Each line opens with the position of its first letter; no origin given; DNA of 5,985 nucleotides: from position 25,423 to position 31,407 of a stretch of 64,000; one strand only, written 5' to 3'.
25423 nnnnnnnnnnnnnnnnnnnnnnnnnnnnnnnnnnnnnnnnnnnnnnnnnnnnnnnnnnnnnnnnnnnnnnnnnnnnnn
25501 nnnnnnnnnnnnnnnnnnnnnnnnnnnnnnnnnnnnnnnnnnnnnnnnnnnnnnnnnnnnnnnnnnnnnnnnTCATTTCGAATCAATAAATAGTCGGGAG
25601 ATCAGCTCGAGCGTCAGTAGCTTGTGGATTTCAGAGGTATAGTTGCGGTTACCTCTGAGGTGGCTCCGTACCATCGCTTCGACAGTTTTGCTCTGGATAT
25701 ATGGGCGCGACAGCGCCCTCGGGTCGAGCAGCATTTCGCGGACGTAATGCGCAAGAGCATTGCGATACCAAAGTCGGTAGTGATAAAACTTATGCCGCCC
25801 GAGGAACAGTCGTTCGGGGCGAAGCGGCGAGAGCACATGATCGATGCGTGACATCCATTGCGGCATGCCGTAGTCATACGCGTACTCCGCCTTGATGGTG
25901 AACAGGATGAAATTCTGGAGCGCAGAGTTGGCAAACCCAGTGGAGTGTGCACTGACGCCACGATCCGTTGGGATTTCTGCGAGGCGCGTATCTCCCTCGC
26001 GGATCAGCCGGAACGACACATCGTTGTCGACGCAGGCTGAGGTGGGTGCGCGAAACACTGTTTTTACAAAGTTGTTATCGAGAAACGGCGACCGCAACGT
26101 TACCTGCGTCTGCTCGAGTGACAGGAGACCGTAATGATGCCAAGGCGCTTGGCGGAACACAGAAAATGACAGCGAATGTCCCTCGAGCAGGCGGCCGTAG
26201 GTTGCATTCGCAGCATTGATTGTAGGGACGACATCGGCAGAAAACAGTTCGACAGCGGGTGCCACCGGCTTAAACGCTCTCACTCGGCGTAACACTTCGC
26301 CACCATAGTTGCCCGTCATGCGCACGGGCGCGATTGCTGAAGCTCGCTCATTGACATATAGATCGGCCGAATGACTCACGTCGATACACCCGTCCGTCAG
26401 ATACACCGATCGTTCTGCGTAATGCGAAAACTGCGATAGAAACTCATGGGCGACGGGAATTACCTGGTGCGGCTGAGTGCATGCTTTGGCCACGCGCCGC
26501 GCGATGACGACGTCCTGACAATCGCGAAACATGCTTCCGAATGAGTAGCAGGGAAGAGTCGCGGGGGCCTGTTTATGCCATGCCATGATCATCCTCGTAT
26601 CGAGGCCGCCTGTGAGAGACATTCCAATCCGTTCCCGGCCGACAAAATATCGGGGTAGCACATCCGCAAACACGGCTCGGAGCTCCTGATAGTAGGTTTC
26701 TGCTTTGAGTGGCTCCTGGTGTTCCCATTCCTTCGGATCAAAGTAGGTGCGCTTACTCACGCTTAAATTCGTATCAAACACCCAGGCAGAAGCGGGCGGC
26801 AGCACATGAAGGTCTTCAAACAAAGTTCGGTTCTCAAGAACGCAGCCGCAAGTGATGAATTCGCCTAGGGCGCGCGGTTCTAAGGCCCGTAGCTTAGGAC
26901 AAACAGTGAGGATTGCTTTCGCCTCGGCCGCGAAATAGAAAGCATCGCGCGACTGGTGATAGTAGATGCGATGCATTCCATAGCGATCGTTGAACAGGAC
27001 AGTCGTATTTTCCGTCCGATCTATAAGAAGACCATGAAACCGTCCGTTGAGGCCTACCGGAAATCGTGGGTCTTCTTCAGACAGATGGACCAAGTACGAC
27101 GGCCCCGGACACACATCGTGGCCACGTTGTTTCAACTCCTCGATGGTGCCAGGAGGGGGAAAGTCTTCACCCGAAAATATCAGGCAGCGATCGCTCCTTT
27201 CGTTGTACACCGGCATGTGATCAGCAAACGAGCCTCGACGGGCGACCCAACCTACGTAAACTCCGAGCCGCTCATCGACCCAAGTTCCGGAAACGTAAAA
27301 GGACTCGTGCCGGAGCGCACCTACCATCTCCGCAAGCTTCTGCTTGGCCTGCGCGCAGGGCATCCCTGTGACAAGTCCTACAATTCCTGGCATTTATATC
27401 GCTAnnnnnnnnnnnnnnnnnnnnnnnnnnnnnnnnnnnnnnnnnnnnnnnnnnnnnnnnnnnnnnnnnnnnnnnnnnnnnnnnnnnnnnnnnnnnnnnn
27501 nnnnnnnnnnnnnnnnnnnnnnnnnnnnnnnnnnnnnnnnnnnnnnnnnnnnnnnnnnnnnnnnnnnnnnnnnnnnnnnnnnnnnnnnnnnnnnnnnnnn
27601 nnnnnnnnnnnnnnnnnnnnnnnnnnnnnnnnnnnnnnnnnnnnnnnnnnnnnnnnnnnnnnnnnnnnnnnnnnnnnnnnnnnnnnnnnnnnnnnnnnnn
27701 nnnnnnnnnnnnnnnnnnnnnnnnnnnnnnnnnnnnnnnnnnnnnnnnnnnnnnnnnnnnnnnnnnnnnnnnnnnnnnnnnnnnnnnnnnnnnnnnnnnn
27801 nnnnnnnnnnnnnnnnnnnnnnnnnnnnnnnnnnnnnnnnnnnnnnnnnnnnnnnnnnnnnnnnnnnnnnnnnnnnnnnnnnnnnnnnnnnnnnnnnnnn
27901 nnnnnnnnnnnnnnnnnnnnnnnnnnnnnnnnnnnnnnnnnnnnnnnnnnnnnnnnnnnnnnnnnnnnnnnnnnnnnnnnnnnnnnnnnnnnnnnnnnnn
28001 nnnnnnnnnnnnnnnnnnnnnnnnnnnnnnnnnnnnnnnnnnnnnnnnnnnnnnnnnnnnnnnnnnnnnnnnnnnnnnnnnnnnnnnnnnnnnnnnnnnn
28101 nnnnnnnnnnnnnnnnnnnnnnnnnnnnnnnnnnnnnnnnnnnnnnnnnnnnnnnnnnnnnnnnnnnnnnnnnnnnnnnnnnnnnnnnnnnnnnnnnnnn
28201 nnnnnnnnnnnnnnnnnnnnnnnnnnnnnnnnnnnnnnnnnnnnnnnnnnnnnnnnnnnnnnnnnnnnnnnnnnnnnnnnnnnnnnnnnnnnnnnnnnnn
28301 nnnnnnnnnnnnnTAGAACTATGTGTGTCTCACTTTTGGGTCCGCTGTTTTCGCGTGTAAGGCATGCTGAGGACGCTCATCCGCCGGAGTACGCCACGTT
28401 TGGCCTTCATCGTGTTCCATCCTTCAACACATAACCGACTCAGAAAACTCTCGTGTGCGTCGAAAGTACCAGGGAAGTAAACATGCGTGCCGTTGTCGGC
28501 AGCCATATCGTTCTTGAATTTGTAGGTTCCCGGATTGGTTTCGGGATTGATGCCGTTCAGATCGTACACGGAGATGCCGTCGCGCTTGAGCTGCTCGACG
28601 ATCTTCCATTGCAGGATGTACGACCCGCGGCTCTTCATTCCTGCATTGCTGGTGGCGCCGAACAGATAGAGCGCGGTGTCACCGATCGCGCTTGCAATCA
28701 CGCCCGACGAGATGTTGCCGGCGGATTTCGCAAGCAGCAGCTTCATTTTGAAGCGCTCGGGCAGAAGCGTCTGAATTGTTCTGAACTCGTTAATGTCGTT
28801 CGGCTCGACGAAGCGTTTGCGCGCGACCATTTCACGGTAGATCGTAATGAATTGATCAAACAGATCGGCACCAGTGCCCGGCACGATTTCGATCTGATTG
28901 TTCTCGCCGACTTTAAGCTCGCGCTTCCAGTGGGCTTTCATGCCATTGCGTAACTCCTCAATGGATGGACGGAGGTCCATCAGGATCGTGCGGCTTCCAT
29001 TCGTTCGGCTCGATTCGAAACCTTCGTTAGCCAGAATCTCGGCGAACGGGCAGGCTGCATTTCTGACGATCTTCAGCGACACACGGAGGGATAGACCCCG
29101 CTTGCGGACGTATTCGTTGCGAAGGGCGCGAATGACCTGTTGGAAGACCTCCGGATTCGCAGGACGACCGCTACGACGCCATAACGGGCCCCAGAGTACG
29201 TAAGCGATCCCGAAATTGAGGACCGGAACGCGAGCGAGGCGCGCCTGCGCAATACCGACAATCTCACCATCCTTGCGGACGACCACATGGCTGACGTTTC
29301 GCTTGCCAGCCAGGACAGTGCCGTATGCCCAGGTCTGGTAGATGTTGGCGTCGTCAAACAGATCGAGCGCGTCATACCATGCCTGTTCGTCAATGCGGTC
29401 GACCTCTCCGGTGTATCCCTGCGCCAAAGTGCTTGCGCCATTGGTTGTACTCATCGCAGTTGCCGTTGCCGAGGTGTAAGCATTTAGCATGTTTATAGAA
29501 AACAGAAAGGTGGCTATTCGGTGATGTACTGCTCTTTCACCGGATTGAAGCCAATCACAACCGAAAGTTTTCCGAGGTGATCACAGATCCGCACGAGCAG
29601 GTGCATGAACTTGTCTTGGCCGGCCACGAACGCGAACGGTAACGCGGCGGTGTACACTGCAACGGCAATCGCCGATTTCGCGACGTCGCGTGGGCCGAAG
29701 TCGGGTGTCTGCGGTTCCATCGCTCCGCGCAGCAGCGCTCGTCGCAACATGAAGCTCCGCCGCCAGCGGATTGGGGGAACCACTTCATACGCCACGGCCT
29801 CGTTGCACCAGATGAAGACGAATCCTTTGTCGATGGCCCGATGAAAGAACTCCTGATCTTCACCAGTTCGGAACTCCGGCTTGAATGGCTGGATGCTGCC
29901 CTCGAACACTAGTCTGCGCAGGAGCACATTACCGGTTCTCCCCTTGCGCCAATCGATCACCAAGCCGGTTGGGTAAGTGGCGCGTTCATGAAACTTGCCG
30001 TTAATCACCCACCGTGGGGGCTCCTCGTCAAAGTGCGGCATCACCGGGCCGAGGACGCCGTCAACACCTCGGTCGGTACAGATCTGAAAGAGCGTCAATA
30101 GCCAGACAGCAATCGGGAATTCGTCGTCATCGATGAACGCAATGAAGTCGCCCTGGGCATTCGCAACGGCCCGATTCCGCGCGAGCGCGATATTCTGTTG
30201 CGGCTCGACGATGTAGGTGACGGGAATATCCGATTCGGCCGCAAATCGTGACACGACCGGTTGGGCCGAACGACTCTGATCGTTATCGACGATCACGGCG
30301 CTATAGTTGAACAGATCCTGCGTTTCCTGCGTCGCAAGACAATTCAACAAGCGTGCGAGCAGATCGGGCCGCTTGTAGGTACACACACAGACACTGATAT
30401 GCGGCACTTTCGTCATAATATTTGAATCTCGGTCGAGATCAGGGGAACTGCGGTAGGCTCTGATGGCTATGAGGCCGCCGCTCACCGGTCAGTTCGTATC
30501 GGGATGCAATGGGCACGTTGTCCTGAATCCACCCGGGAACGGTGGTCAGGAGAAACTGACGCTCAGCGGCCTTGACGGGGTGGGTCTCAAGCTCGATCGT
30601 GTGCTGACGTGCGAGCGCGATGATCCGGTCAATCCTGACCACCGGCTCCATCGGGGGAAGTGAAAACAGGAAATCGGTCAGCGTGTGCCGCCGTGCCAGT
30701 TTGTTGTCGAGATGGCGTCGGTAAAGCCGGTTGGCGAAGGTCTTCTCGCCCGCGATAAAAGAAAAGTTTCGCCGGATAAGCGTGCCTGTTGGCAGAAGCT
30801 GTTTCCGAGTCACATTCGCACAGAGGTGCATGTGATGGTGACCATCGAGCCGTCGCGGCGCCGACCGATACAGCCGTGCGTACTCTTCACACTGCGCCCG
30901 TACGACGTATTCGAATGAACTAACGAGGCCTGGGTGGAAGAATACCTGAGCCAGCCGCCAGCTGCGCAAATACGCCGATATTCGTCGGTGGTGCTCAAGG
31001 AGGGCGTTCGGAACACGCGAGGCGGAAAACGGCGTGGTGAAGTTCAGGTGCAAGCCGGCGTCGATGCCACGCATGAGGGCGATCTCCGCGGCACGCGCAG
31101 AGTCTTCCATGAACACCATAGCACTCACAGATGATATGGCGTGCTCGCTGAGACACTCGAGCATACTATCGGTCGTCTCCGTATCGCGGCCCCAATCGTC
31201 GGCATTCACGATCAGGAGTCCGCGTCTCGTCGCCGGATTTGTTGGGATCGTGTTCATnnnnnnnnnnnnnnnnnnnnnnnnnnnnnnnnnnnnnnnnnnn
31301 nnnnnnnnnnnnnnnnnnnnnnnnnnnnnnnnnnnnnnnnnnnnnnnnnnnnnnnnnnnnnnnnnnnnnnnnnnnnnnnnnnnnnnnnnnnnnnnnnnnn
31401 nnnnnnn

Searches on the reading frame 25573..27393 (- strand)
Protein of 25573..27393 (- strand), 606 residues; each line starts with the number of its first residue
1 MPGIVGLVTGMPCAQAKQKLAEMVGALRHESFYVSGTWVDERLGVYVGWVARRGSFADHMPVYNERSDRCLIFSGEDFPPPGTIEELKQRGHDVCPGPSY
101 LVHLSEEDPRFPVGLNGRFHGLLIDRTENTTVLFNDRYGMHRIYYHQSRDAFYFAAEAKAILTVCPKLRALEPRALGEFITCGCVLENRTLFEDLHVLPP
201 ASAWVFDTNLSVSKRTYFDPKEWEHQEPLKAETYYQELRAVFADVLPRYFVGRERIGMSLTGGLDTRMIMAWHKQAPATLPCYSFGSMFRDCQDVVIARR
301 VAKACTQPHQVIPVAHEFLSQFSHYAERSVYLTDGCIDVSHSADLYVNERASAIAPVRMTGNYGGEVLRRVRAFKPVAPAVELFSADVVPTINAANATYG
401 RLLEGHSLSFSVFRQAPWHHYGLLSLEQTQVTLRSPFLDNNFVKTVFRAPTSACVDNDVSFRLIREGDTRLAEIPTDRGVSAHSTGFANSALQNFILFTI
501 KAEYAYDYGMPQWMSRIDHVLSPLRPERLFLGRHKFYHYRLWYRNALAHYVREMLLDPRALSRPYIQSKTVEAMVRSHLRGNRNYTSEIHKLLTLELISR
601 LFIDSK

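Call 15: search_protein_families(library=pfam, proteins=[window:25573-27393:-], max_evalue=0.001)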
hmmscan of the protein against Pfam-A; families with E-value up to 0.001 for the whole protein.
window:25573-27393:- (606 aa): 2 families
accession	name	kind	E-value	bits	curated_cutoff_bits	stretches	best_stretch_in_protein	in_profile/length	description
PF00733.27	Asn_synthase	-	2.5e-13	50.9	21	1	238-362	2-126/354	Asparagine synthase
PF13537.11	GATase_7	-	1.3e-08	35.3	25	1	57-162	11-122/123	Glutamine amidotransferase domain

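Call 56: search_protein_families(library=ncbifam, proteins=[window:25573-27393:-], max_evalue=0.00001)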
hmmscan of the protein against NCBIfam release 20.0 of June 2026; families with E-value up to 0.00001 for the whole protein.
window:25573-27393:- (606 aa): 5 families
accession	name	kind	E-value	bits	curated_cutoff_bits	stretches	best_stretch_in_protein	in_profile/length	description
TIGR01536.1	asn_synth_AEB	equivalog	7e-28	97.9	267.1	1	3-465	2-498/517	asparagine synthase (glutamine-hydrolyzing)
TIGR03108.1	eps_aminotran_1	hypoth_equivalog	1.7e-25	89.8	816.9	1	2-326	2-332/628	XrtA/PEP-CTERM system amidotransferase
NF033535.1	lass_lactam_cya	exception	3.9e-17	62.1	525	1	115-270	119-273/668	lasso peptide isopeptide bond-forming cyclase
TIGR03104.1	trio_amidotrans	equivalog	1.5e-13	49.9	570.1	1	115-286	119-294/589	N-acetylglutaminylglutamine amidotransferase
NF006949.0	PRK09431.1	equivalog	5.2e-10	38.5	499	0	3-172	3-176/554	asparagine synthase B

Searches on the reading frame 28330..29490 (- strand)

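Call 15: search_protein_families(library=pfam, proteins=[window:28330-29490:-], max_evalue=0.001)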
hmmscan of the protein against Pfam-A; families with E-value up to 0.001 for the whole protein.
window:28330-29490:- (386 aa): 2 families
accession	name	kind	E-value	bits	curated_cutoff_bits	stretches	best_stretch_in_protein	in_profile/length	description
PF02388.22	FemAB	-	4.1e-10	39.5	24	1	268-345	315-391/406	FemAB family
PF13480.13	Acetyltransf_6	-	6.9e-08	33.2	22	1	195-325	15-141/143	Acetyltransferase (GNAT) domain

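Call 56: search_protein_families(library=ncbifam, proteins=[window:28330-29490:-], max_evalue=0.00001)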
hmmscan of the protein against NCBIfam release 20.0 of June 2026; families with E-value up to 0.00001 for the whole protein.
window:28330-29490:- (386 aa): 1 family
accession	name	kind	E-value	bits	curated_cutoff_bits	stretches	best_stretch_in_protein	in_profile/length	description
NF047883.1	UAcmpLyAlTFemX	equivalog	2e-09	37.2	500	1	175-333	158-315/337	UDP-N-acetylmuramoylpentapeptide-lysine N(6)-alanyltransferase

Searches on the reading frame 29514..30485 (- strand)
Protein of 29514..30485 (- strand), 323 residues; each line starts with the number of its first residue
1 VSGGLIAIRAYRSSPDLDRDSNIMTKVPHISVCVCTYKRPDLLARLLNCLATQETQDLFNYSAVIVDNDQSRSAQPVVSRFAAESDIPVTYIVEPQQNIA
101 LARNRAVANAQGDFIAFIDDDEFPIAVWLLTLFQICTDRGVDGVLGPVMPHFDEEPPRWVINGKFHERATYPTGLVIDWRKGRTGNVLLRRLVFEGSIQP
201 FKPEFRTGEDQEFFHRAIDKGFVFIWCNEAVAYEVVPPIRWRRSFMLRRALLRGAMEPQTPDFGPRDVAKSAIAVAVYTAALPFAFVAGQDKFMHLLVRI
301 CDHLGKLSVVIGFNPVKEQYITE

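Call 15: search_protein_families(library=pfam, proteins=[window:29514-30485:-], max_evalue=0.001)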
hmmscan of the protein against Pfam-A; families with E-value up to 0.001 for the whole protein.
window:29514-30485:- (323 aa): 3 families
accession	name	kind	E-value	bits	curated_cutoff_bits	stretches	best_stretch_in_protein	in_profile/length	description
PF00535.33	Glycos_transf_2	-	1.2e-19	71.3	23.3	1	31-162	1-129/168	Glycosyl transferase family 2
PF13641.12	Glyco_tranf_2_3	-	0.00018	22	27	1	28-122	1-97/230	Glycosyltransferase like family 2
PF13632.12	Glyco_trans_2_3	-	0.00026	21.3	27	1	185-287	75-173/198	Glycosyl transferase family group 2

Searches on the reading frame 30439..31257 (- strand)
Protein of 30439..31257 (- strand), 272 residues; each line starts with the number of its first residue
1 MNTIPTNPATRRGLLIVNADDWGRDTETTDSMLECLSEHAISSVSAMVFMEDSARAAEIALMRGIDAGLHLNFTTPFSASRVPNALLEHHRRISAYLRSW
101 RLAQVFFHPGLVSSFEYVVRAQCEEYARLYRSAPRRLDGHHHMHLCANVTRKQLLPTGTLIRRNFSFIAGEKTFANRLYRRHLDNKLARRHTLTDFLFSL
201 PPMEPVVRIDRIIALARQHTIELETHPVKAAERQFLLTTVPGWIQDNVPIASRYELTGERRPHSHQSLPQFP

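Call 15: search_protein_families(library=pfam, proteins=[window:30439-31257:-], max_evalue=0.001)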
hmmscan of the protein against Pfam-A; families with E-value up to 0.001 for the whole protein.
window:30439-31257:- (272 aa): 1 family
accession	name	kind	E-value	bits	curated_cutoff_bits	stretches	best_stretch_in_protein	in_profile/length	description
PF04794.17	YdjC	-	1.5e-19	71.3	29.7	1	15-228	2-228/266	YdjC-like protein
